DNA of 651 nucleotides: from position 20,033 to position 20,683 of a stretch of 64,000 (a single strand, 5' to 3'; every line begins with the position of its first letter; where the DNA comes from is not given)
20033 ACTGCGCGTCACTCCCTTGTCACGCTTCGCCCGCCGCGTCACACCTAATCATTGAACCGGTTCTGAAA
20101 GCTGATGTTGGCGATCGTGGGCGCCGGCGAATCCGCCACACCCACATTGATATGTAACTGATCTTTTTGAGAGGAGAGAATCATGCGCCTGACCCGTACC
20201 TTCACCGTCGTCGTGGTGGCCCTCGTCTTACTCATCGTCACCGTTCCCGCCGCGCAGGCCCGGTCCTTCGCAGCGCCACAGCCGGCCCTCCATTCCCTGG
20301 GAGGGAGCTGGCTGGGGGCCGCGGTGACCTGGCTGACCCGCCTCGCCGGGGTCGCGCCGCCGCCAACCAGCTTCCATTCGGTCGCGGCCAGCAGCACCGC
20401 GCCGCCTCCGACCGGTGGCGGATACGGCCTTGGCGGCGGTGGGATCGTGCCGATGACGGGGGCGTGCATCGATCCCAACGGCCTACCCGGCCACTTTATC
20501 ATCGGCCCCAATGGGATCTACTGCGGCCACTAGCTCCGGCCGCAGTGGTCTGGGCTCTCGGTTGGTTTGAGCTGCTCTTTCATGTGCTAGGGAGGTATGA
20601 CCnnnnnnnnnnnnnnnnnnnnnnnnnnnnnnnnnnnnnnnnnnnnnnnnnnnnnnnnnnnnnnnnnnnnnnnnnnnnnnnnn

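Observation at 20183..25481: Tandem cassettes of a secreted small-protein gene followed by a cytoplasmic ZAS-like zinc-finger/TPR protein (3 TPR paralogs, 2 peptide genes)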

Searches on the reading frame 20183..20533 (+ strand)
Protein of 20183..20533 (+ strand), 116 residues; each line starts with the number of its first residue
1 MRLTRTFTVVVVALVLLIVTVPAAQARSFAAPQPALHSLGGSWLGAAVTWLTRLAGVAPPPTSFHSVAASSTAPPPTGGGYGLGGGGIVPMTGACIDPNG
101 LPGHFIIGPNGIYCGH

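Call 3: search_protein_families(library=pfam, proteins=[window:20183-20533:+], max_evalue=1)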
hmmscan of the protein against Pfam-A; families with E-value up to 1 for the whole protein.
window:20183-20533:+ (116 aa): 0 families

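Call 4: search_protein_families(library=ncbifam, proteins=[window:20183-20533:+], max_evalue=1)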
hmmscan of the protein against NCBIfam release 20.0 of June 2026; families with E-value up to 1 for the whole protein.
window:20183-20533:+ (116 aa): 1 family
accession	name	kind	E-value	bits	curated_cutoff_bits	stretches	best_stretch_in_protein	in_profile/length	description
NF050118.1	aa3_CtaJ_Mycob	equivalog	0.038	14.4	43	1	7-69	8-67/80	aa3-type cytochrome oxidase subunit CtaJ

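Call 9: find_homologous_proteins(query=window:20183-20533:+, max_evalue=0.01)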
Query window:20183-20533:+ (116 aa): 8 proteins with E <= 0.01 among 70 candidates.
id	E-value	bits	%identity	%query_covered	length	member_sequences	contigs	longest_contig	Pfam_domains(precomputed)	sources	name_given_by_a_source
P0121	6.7e-62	225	90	100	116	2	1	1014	-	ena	-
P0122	2.2e-59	217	87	100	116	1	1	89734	-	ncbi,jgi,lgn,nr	ncbi:MAG TPA: hypothetical protein VIA62_29480 [Thermoanaerobaculia bacterium]|jgi:hypothetical prot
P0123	4.1e-55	203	84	100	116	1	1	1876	-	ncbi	-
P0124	2.8e-51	191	79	100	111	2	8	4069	-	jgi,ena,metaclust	metaclust:\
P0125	5.2e-26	109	64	86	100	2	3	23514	-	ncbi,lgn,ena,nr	ncbi:MAG TPA: hypothetical protein VFC23_19760 [Thermoanaerobaculia bacterium]|nr:hypothetical prote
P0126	1.1e-22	98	54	87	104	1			-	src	-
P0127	5.9e-14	70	46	87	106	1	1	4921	-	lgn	-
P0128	1.6e-13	69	48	88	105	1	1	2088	-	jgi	jgi:hypothetical protein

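Call 69: search_protein_representatives(alignment_id=A4)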
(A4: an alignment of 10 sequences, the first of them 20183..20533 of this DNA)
Query: 10 sequences, 103 profile positions. Proteins with E-value up to 0.001 (for the whole library): 163; up to 1e-10: 43; up to 1e-30: 1. The best 150 are listed.
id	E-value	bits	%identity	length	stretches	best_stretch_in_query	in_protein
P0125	1.2e-36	141.4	-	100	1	1-102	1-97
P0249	1.2e-23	99.7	-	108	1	2-102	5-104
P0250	6.4e-21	90.9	-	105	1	1-102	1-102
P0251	1.2e-20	90.1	-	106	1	1-98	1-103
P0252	1.4e-18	83.4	-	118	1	1-99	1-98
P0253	5.9e-18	81.4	-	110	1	1-98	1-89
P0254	1.5e-17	80.1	-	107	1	1-99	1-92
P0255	5.8e-16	75.0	-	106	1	1-98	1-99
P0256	9.4e-16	74.3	-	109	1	1-98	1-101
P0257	1.9e-15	73.3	-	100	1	2-98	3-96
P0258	3.5e-15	72.5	-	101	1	3-102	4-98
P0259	3.8e-15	72.4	-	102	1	3-102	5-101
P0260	4.6e-15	72.1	-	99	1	7-102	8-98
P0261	6.4e-15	71.7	-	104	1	3-101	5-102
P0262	7.8e-15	71.4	-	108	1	2-98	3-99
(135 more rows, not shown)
